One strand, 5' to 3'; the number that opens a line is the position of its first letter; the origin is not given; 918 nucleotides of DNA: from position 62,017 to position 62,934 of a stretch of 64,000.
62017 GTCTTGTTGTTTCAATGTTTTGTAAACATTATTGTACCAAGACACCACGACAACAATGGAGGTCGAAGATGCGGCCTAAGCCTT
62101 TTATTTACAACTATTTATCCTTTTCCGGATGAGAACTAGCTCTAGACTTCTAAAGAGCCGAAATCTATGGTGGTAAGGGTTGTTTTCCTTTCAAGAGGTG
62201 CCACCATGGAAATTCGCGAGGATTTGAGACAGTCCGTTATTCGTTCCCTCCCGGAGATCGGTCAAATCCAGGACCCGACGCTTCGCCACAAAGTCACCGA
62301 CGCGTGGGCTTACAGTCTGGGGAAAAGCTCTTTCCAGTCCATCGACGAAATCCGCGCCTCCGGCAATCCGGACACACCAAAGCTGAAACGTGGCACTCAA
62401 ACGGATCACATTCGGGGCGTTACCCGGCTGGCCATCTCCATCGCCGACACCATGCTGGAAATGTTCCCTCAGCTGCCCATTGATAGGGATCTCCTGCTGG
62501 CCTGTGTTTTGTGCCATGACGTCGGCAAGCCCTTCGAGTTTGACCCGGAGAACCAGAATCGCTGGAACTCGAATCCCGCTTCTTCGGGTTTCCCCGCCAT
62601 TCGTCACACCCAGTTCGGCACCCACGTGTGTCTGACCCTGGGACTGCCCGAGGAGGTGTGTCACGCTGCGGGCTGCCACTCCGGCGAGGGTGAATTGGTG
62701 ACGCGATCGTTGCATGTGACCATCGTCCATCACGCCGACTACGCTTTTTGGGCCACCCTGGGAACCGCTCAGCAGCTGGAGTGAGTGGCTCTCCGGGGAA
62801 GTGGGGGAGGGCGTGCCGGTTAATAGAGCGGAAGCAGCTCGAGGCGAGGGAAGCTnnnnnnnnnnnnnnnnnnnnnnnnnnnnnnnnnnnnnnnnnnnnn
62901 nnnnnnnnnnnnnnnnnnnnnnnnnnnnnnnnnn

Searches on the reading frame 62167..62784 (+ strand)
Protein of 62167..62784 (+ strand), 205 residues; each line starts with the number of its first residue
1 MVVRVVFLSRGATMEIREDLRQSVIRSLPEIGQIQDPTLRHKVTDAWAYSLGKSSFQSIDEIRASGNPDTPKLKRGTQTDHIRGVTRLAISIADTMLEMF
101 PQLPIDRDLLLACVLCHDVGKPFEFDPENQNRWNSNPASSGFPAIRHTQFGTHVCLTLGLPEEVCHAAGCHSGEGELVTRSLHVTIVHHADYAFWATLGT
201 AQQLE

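Call 12: find_encoding_contigs(protein=window:62167-62784:+, flank=6000, max_places=10)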
Protein window:62167-62784:+ (205 aa): no gene with exactly this product is on record in the collection.

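Call 13: find_encoding_contigs(protein=window:62206-62784:+, flank=6000, max_places=10)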
Protein window:62206-62784:+ (192 aa): 6 contigs read that carry it; 5 places shown.
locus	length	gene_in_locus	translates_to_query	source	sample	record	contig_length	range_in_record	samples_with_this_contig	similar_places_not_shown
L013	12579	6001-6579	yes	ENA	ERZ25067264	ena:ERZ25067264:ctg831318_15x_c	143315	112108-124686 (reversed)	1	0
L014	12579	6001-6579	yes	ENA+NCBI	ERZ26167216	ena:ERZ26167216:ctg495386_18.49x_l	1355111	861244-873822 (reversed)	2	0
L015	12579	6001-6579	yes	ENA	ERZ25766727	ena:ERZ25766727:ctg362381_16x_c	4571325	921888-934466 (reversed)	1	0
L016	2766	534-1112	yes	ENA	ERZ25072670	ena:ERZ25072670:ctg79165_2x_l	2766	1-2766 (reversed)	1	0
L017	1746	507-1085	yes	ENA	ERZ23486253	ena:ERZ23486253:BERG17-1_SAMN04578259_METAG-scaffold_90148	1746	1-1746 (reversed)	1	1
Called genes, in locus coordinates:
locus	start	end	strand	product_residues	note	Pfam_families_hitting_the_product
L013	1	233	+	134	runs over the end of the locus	PF13358:DDE_3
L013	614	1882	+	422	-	PF07690:MFS_1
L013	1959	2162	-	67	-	-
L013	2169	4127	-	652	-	PF16177:ACAS_N, PF00501:AMP-binding, PF13193:AMP-binding_C (weak)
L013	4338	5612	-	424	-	PF13088:BNR_2, PF02012:BNR (faint)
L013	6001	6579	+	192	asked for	PF01966:HD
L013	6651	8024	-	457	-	PF01244:Peptidase_M19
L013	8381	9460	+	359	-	PF01527:HTH_Tnp_1 (weak), PF13384:HTH_23, PF13518:HTH_28, PF13551:HTH_29, PF13565:HTH_32, PF13358:DDE_3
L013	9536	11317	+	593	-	PF06439:3keto-disac_hyd, PF13088:BNR_2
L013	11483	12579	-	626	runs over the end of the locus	PF13667:ThiC-associated, PF01964:ThiC_Rad_SAM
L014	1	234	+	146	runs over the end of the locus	PF13358:DDE_3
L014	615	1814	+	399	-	PF07690:MFS_1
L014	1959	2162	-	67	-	-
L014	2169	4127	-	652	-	PF16177:ACAS_N, PF00501:AMP-binding, PF13193:AMP-binding_C (weak)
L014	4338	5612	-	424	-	PF13088:BNR_2, PF02012:BNR (faint)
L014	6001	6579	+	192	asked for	PF01966:HD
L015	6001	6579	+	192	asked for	PF01966:HD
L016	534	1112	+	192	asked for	PF01966:HD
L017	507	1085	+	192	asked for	PF01966:HD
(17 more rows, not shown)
